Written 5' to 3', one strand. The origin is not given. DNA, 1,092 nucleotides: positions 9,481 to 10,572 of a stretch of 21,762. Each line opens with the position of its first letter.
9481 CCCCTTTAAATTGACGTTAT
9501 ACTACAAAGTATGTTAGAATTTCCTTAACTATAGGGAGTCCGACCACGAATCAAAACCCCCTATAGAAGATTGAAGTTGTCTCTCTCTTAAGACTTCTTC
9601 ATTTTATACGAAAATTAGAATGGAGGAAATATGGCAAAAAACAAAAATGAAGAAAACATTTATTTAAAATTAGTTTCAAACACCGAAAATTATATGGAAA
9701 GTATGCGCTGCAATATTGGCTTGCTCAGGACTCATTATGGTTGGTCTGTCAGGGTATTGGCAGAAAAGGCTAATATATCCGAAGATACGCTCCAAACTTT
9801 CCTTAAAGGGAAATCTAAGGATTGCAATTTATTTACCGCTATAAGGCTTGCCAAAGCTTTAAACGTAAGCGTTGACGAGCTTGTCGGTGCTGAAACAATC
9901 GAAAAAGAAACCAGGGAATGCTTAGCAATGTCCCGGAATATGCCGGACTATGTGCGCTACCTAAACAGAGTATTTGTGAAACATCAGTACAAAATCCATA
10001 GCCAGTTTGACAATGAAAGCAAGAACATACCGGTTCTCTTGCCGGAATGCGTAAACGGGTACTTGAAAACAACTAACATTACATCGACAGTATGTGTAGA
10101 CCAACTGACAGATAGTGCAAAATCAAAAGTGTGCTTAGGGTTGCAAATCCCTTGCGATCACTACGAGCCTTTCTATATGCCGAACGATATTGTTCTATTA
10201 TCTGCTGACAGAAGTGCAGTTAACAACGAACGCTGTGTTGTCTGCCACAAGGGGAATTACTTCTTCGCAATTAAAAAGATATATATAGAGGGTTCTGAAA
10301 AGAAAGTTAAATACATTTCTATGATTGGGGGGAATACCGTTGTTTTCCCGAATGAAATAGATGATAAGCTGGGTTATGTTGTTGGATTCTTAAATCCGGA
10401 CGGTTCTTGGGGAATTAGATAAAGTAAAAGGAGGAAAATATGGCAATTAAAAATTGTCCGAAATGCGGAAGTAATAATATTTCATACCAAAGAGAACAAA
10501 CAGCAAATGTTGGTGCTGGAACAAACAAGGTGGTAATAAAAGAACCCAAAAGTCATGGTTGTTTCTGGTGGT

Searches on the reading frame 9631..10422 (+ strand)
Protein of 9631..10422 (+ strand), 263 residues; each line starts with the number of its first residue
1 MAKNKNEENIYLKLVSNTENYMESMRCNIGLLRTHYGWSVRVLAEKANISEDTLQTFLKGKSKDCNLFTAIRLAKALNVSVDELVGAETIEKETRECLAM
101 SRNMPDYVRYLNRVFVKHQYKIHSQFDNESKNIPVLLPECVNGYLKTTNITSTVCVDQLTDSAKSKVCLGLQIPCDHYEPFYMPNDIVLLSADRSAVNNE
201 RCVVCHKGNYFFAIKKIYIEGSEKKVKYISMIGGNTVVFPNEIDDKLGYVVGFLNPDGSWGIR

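Call 9: search_protein_families(library=pfam, proteins=[window:9631-10422:+], max_evalue=0.01)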
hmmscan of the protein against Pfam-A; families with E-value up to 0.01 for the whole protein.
window:9631-10422:+ (263 aa): 3 families
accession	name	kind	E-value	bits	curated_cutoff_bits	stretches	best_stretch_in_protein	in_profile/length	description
PF13443.12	HTH_26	-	2.3e-07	31.4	22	1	35-87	8-60/63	Cro/C1-type HTH DNA-binding domain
PF01381.28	HTH_3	-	1.4e-06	28.7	23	1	32-84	4-55/55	Helix-turn-helix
PF13560.12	HTH_31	-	3.4e-05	24.5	27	1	32-84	9-61/64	Helix-turn-helix domain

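Call 10: search_protein_families(library=phrogs, proteins=[window:9631-10422:+], max_evalue=0.01)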
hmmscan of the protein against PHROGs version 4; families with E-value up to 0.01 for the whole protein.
window:9631-10422:+ (263 aa): 7 families
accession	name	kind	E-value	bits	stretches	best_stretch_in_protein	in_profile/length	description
phrog_5823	-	transcription regulation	1.2e-09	38.8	1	23-96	5-78/404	transcriptional regulator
phrog_4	-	transcription regulation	1.5e-09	38.4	1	30-225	139-305/400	transcriptional repressor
phrog_3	-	transcription regulation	2.3e-09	38.5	1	18-94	82-155/430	transcriptional repressor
phrog_8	-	transcription regulation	5.7e-08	33.6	1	28-93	80-144/346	transcriptional regulator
phrog_2439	-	transcription regulation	0.00018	21.5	1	28-88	11-70/367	transcriptional regulator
phrog_34939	-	unknown function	0.0042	17.8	1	37-90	22-75/280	-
phrog_1381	-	moron, auxiliary metabolic gene and host takeover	0.0075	16.6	0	35-82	24-70/264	plasmid antitoxin with HTH domain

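Call 11: find_homologous_proteins(query=window:9631-10419:+)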
Query window:9631-10419:+ (263 aa): 178 proteins with E <= 0.001 among 441 candidates; the best 120 are listed.
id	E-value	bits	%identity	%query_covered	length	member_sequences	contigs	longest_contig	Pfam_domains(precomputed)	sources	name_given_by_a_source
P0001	5.2e-171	585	97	100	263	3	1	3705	PF01381.29,PF13443.13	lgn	-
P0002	3.8e-151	520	83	99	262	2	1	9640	PF01381.29,PF13560.13,PF13443.13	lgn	-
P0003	1.0e-142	492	79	99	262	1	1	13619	PF01381.29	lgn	-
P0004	1.3e-138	479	78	99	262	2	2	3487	PF01381.29,PF13560.13,PF13443.13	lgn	-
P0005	3.0e-137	474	78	99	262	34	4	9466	PF01381.29,PF13443.13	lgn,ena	-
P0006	3.9e-136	470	77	99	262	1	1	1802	PF01381.29,PF13443.13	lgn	-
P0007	9.9e-135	466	75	99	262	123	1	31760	PF01381.29,PF13560.13,PF13443.13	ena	-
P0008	2.8e-131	455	79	92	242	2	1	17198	PF13443.13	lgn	-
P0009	4.6e-128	444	71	99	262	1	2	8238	PF13443.13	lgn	-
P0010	3.4e-126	438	70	99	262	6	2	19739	PF01381.29,PF13443.13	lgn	-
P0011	1.3e-122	426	69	99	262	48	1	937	PF01381.29,PF13443.13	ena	-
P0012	2.2e-118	412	70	92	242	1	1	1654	PF01381.29,PF13443.13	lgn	-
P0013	5.2e-116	405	67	94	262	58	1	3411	PF01381.29,PF13443.13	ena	-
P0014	5.9e-114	398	64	99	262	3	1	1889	PF01381.29,PF13443.13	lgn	-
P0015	1.9e-113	396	64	100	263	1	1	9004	PF01381.29,PF13443.13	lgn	-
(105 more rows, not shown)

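Call 14: find_related_loci(query=A1, collection=genome_contigs, flank=4000)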
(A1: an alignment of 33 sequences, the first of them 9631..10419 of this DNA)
Query A1 (263 aa) in genome_contigs; peptide patterns used: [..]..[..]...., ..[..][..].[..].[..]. (x = any residue, [..] = any of these).
316 stretches matched a pattern; 9 encode a relative of the query (tblastn E <= 1e-3); 8 distinct loci.
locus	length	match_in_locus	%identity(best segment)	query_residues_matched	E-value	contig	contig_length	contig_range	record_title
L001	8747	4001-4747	57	15-263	1e-101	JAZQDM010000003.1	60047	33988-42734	MAG: Lachnospiraceae bacterium isolate T1900044636_TS20190102.MAGScoT_cleanbin_000047 SGB_1155_k141_678517, whole genome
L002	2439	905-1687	49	3-263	8e-95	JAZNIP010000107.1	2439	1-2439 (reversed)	MAG: Lachnospiraceae bacterium isolate T1900044684_TS20190150.MAGScoT_cleanbin_000054 SGB_1713_k141_846593, whole genome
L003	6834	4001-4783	51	1-263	6e-91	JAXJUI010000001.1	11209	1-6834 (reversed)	MAG: Agathobacter sp. isolate DOME_MAG_5004 5004_C0320_k141_1475, whole genome shotgun sequence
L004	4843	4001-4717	55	5-241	2e-88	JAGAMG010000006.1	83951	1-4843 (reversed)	MAG: Lachnospiraceae bacterium isolate RGIG8571 Water_deer_Cecum-3__c84007, whole genome shotgun sequence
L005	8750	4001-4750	60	14-263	7e-105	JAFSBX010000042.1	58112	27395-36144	MAG: Lachnospiraceae bacterium isolate RGIG3002 Goat_Rectum-3__c247883, whole genome shotgun sequence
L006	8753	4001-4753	48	13-263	3e-79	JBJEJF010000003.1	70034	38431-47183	MAG: Wujia sp. isolate PUUB57_bin.003 NODE_108_length_70034_cov_10.638949, whole genome shotgun sequence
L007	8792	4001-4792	46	1-263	7e-79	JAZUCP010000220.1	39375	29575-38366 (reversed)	MAG: Acetatifactor sp. isolate T1900045313_YK20190002.MAGScoT_cleanbin_000094 SGB_6257_k141_5798292, whole genome shotgu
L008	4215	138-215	69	238-263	2e-9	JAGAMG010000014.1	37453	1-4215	MAG: Lachnospiraceae bacterium isolate RGIG8571 Water_deer_Cecum-3__c167400, whole genome shotgun sequence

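Call 15: find_related_loci(query=A1, collection=viral_contigs, flank=4000)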
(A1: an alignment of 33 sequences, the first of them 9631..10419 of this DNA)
Query A1 (263 aa) in viral_contigs; peptide patterns used: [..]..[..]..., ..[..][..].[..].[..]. (x = any residue, [..] = any of these).
23 stretches matched a pattern; 9 encode a relative of the query (tblastn E <= 1e-3); 9 distinct loci.
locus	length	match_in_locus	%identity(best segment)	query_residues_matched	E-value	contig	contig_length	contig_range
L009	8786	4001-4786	63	3-263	3e-116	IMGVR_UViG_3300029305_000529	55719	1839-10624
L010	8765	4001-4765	45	16-263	2e-72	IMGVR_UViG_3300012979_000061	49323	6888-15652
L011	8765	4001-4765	43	7-263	8e-69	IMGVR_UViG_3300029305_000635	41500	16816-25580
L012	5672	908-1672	43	7-263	7e-69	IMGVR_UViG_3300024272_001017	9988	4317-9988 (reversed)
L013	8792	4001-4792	41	1-263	1e-65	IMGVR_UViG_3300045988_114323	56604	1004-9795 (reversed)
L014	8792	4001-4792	41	1-263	6e-66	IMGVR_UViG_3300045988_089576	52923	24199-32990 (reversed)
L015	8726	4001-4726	39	15-263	4e-58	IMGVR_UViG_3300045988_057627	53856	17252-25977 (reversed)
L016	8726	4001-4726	39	15-263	4e-58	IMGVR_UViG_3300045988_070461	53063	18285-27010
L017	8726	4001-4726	38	15-263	5e-58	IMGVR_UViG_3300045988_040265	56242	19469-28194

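Call 16: find_related_loci(query=A1, collection=metagenome_contigs, flank=4000)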
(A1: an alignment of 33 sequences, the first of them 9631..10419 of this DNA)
Query A1 (263 aa) in metagenome_contigs; peptide patterns used: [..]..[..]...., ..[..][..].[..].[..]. (x = any residue, [..] = any of these).
600 stretches matched a pattern (row limit reached: there are more); 10 encode a relative of the query (tblastn E <= 1e-3); 10 distinct loci.
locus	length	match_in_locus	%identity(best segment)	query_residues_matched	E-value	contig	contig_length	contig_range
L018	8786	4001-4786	47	3-263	3e-84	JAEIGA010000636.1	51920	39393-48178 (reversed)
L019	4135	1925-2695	47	8-263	4e-83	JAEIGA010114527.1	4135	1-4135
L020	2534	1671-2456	44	3-263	1e-76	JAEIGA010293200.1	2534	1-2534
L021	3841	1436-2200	44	7-263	1e-68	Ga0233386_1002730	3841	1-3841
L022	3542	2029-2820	41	1-263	5e-66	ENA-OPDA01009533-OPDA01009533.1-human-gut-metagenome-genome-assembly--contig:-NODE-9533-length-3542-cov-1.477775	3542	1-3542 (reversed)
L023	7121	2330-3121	41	1-263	1e-65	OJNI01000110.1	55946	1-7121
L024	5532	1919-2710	40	1-263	2e-64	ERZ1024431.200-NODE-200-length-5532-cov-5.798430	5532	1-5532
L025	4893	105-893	38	1-263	1e-63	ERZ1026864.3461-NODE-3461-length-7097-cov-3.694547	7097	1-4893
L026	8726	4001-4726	39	15-263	2e-58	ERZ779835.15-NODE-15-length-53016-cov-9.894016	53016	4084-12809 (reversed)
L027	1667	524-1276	38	8-263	1e-57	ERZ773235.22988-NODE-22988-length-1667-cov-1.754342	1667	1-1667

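Call 17: find_encoding_contigs(protein=P0002, flank=4000, max_places=2)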
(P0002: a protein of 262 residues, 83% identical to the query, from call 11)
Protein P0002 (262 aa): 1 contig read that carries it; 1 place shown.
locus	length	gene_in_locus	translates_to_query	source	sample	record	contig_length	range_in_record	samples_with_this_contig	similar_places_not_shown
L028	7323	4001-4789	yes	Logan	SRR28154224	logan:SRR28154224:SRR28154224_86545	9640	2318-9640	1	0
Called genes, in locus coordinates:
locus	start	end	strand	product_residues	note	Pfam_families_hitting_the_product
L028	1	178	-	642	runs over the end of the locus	PF02463:SMC_N (weak), PF13175:AAA_15 (faint), PF13476:AAA_23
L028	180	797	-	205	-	PF01336:tRNA_anti-codon (faint), PF00436:SSB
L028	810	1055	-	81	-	-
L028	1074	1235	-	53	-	PF21847:DUF6906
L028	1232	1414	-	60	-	-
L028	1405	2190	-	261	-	PF10543:ORF6N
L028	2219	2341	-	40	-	-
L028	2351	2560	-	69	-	PF01381:HTH_3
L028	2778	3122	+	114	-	PF01381:HTH_3, PF13443:HTH_26 (weak), PF12844:HTH_19 (faint)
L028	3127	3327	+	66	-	-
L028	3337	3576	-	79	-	-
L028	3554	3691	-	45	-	-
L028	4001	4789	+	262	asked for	PF01381:HTH_3 (weak), PF13443:HTH_26, PF13560:HTH_31 (weak)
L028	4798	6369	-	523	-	-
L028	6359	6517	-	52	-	-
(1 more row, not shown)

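Call 18: find_encoding_contigs(protein=P0003, flank=4000, max_places=2)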
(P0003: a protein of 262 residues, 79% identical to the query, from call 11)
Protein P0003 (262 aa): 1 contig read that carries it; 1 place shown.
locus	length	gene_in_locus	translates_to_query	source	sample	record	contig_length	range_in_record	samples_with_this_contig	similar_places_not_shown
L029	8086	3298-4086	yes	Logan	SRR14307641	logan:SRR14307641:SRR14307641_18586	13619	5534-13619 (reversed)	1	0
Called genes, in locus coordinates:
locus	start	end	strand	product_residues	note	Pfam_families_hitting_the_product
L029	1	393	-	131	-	?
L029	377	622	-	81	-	PF14090:HTH_39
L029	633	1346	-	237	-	PF10543:ORF6N, PF10552:ORF6C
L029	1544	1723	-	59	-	-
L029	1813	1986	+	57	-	-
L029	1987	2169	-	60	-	-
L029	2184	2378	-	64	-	-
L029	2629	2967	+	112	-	PF12844:HTH_19 (faint)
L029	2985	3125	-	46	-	-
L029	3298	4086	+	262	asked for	PF01381:HTH_3 (weak)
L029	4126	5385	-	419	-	PF18013:Phage_lysozyme2, PF01520:Amidase_3, PF05036:SPOR (faint)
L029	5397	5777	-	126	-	-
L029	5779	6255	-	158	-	-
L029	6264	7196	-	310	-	-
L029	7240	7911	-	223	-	-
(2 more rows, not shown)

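Call 19: find_encoding_contigs(protein=P0007, flank=4000, max_places=2)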
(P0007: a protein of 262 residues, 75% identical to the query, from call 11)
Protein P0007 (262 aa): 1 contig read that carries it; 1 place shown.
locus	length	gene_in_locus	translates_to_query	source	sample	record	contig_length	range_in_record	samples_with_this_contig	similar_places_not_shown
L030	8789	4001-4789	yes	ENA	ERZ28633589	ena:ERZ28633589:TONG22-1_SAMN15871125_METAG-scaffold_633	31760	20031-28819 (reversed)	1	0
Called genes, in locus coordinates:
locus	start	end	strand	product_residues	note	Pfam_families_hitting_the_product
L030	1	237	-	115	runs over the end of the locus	PF08769:Spo0A_C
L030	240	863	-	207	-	PF00436:SSB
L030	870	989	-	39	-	-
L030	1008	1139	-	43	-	-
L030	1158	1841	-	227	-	-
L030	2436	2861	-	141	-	-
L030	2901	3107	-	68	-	PF02954:HTH_8 (weak)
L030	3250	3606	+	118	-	PF12844:HTH_19, PF01381:HTH_3, PF13443:HTH_26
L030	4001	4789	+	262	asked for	PF13560:HTH_31 (faint), PF01381:HTH_3, PF13443:HTH_26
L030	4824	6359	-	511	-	PF01183:Glyco_hydro_25, PF05257:CHAP, PF08230:CW_7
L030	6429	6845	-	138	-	PF06541:ABC_trans_CmpB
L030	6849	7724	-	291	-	-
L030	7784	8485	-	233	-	-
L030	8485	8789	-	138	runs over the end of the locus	-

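Call 20: find_encoding_contigs(protein=P0001, flank=4000, max_places=2)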
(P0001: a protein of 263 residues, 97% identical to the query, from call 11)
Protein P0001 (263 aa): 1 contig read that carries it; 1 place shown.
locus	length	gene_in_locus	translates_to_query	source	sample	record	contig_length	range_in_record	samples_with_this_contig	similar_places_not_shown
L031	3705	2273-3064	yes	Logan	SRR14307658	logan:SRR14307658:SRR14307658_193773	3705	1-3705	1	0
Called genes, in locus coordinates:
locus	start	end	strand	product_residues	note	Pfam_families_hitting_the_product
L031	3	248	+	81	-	?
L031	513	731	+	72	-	-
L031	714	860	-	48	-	-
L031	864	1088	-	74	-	PF01381:HTH_3 (weak), PF13443:HTH_26, PF13560:HTH_31 (weak)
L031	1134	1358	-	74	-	PF05339:DUF739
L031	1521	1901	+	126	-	-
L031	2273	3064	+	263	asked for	PF01381:HTH_3 (faint), PF13443:HTH_26 (weak)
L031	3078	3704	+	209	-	?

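Call 55: predict_structure(alignment_id=A1)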
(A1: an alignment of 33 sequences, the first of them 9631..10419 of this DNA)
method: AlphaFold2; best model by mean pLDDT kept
length: 263 residues; sequences in the alignment: 33
mean_pLDDT: 89.1   pTM: 0.72
mean pLDDT of the five models: 89.1, 87.1, 86.7, 86.2, 84.1
residues with pLDDT >= 90: 159; 70-90: 92; 50-70: 6; < 50: 6
segments of 3 or more residues with pLDDT < 50: 1-6
pLDDT, mean of each block of 10 residues (from residue 1): 50 91 94 95 96 91 85 95 91 85 88 88 87 94 87 91 91 91 93 92 93 94 94 83 92 89 71
secondary structure, 60 per line:
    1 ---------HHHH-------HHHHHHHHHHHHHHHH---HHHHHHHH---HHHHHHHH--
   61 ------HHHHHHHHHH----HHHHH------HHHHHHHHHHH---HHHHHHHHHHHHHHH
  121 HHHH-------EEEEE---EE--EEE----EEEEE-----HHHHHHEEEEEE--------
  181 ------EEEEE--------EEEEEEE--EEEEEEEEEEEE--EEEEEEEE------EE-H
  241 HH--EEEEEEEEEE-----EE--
elements in order: H10-13 H21-36 H40-47 H51-58 H67-76 H81-85 H92-102 H106-124 E132-136 E144-146 E151-155 H161-166 E167-172 E187-191 E200-206 E209-220 E223-230 E245-254

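Call 59: fold_search(model_id=the predicted structure, library=pdb)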
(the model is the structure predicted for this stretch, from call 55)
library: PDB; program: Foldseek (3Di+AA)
matches with E <= 10: 892; with E <= 0.001: 10
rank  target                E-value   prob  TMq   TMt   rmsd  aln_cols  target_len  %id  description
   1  7jvt_D                1.3e-07  1.00  0.30  0.38  15.2       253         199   16  Crystal structure of a lambda-186 hybrid repressor (released 2021-09-08)
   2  7jvt_C                2.4e-07  1.00  0.30  0.38  12.6       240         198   15  Crystal structure of a lambda-186 hybrid repressor (released 2021-09-08)
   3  3bdn_A                5.3e-05  1.00  0.28  0.30  20.2       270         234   16  Crystal Structure of the Lambda Repressor (released 2008-04-15)
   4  2fjr_A                7.0e-05  1.00  0.29  0.38  14.0       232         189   14  Crystal Structure of Bacteriophage 186 (released 2006-06-13)
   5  3k2z_B                3.4e-04  1.00  0.32  0.41  13.5       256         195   14  Crystal structure of a LexA protein from Thermotoga maritima (released 2010-10-06)
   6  1b0n_A                5.7e-04  1.00  0.26  0.60   5.7       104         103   23  SINR PROTEIN/SINI PROTEIN COMPLEX (released 1999-01-13)
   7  2hnf                  5.7e-04  1.00  0.32  0.56   5.1       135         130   10  Structure of a Hyper-cleavable Monomeric Fragment of Phage lambda Repressor Containing the Cleavage Site Region (released 2006-09-19)
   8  3k2z_A                5.7e-04  1.00  0.34  0.45  10.7       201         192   12  Crystal structure of a LexA protein from Thermotoga maritima (released 2010-10-06)
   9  2ho0                  7.1e-04  1.00  0.30  0.53   5.7       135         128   12  Structure of a Hyper-cleavable Monomeric Fragment of Phage Lambda Repressor Containing the Cleavage Site Region (released 2006-09-19)
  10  3op9                  9.4e-04  1.00  0.23  0.53   7.0       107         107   20  Crystal structure of transcriptional regulator from Listeria innocua (released 2010-09-15)
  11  1jhe_A                1.3e-03  1.00  0.34  0.65   4.5       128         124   15  LEXA L89P Q92W E152A K156A MUTANT (released 2001-09-19)
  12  8b0v_A                1.9e-03  1.00  0.33  0.62   5.8       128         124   16  Crystal structure of C-terminal domain of Pseudomonas aeruginosa LexA G91D mutant (released 2024-03-27)
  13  6jq1_B                2.2e-03  1.00  0.22  0.44  10.5       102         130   25  Crystal Structure of DdrO from Deinococcus geothermalis (released 2019-08-28)
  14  3qq6_B                2.3e-03  1.00  0.24  0.87   1.2        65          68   23  The N-terminal DNA binding domain of SinR from Bacillus subtilis (released 2011-06-15)
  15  7ocj_F                2.5e-03  1.00  0.31  0.56   6.4       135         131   13  Crystal structure of E.coli LexA in complex with nanobody NbSOS2(Nb14509) (released 2022-10-26)
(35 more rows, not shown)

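Call 73: search_protein_families(library=ncbifam, proteins=[window:9631-10422:+], max_evalue=0.01)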
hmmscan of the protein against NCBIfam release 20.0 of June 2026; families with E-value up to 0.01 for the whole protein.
window:9631-10422:+ (263 aa): 4 families
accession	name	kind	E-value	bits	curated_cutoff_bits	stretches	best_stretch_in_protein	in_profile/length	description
NF041951.1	phage_RstR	subfamily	3.1e-07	30.6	80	1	29-96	7-73/108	RstR family transcriptional repressor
NF006015.0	PRK08154.1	subfamily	7e-05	22.1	204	1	15-99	21-105/314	anaerobic benzoate catabolism transcriptional regulator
NF046032.1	TransRegSlrRBacil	equivalog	0.0058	16.7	250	1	29-92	6-69/149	HTH-type transcriptional regulator SlrR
NF010465.0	PRK13890.1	equivalog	0.0069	16.5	96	0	39-131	20-114/121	conjugal transfer protein TrbA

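Call 74: search_protein_families(library=padloc, proteins=[window:9631-10422:+], max_evalue=0.01)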
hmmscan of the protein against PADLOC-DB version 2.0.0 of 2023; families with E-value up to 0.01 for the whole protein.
window:9631-10422:+ (263 aa): 3 families
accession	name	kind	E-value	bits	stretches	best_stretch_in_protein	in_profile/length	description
PDLC04775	PDC-M69A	-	2e-06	26.3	1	35-103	18-84/113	-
PDLC03536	REase_II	-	0.00034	18.3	1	18-106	4-95/237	Type II restriction enzyme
PDLC02926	HTH_VI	-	0.00037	18.7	1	30-88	7-65/92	-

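Call 75: search_dna_similar(query=window:9631-10419:+, collection=phages, mode=protein, max_rows=15)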
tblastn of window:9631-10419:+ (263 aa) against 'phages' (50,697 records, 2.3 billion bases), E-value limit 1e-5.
Records with a match: 1; places in all: 1; records where one place covers at least 80% of the query: 1.
Best place of each record, by identity: <60% 1.
By first word of the organism name: Dulem 1.
By host as written in the record: Propithecus coquereli 1.
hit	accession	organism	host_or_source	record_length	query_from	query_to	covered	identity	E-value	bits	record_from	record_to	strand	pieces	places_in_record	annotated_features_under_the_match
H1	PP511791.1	Dulem virus 39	Propithecus coquereli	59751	10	263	97%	39.8%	1e-58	206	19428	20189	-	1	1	Cro/C1-type HTH DNA-binding domain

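Call 76: get_annotated_region(hit=H1, flank=4000)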
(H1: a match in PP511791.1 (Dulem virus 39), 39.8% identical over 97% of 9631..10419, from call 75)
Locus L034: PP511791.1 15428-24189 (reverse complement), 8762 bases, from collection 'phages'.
description: Dulem virus 39 isolate Duke_28FS_1, complete genome.
organism: Dulem virus 39 (NCBI taxid 3145757)
taxonomy: Viruses; Duplodnaviria; Heunggongvirae; Uroviricota; Caudoviricetes
host: Propithecus coquereli; source: feces; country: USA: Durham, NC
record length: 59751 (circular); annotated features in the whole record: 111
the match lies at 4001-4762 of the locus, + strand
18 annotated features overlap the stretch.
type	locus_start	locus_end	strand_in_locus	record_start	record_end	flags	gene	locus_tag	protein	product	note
CDS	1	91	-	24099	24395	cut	-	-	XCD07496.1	hypothetical protein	-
CDS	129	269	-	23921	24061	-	-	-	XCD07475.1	hypothetical protein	-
CDS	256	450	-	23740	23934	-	-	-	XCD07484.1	hypothetical protein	-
CDS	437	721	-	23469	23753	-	-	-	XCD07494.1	hypothetical protein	-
CDS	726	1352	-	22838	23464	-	-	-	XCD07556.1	single strand binding protein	-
CDS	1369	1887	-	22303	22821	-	-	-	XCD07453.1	cell wall hydrolase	-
CDS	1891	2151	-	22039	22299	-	-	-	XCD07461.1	helix-turn-helix domain protein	-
CDS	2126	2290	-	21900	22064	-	-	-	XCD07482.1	hypothetical protein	-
CDS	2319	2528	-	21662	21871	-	-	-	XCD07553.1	repressor protein CI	-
CDS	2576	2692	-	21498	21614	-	-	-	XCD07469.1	hypothetical protein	-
CDS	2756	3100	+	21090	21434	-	-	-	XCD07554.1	repressor protein CI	-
CDS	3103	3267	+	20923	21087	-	-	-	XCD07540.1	hypothetical protein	-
CDS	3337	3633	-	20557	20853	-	-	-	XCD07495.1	hypothetical protein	-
CDS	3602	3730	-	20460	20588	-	-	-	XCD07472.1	hypothetical protein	-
CDS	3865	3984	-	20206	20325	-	-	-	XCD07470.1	hypothetical protein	-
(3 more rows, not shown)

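Call 104: search_solved_structures(query=A1, max_evalue=1, show_alignments=0)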
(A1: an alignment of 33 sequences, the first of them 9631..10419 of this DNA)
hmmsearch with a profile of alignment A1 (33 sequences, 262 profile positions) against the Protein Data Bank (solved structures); distinct sequences matched with E-value up to 1: 19.
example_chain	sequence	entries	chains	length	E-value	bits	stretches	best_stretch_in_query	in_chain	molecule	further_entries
3op9_A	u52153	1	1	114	3.5e-06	30.1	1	21-86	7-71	Pli0006 protein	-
9k3w_A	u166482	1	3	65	0.0012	21.8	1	26-83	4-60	Transcriptional regulator, PbsX family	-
3b7h_A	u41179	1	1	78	0.0032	20.4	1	26-82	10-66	Prophage Lp1 protein 11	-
3qq6_A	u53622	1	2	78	0.0056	19.6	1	18-84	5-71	HTH-type transcriptional regulator sinR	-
5tn0_A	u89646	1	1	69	0.014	18.3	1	26-84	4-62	HTH-type transcriptional regulator SinR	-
2ofy_A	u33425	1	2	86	0.027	17.4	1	34-89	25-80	Putative XRE-family transcriptional regulator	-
7t8i_A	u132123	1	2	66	0.028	17.3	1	23-85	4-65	Phage element (ICEBs1)transcriptional regulator (Xre family)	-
1b0n_A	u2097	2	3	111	0.047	16.6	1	26-84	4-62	PROTEIN (SINR PROTEIN) | HTH-TYPE TRANSCRIPTIONAL REGULATOR SINR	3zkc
6rnz_A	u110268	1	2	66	0.065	16.1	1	25-84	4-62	HTH-type transcriptional regulator DdrOC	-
6rnx_A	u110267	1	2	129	0.23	14.3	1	25-84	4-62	HTH-type transcriptional regulator DdrOC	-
6rmq_A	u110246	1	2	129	0.24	14.2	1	25-84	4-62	HTH-type transcriptional regulator DdrOC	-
3mlf_A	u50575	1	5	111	0.26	14.1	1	4-84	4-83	transcriptional regulator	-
2wiu_B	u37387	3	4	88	0.38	13.6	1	24-90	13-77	HTH-TYPE TRANSCRIPTIONAL REGULATOR HIPB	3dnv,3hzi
3bs3_A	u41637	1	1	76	0.4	13.5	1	19-84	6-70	Putative DNA-binding protein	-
4yg1_A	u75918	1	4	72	0.6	12.9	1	24-80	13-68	Antitoxin HipB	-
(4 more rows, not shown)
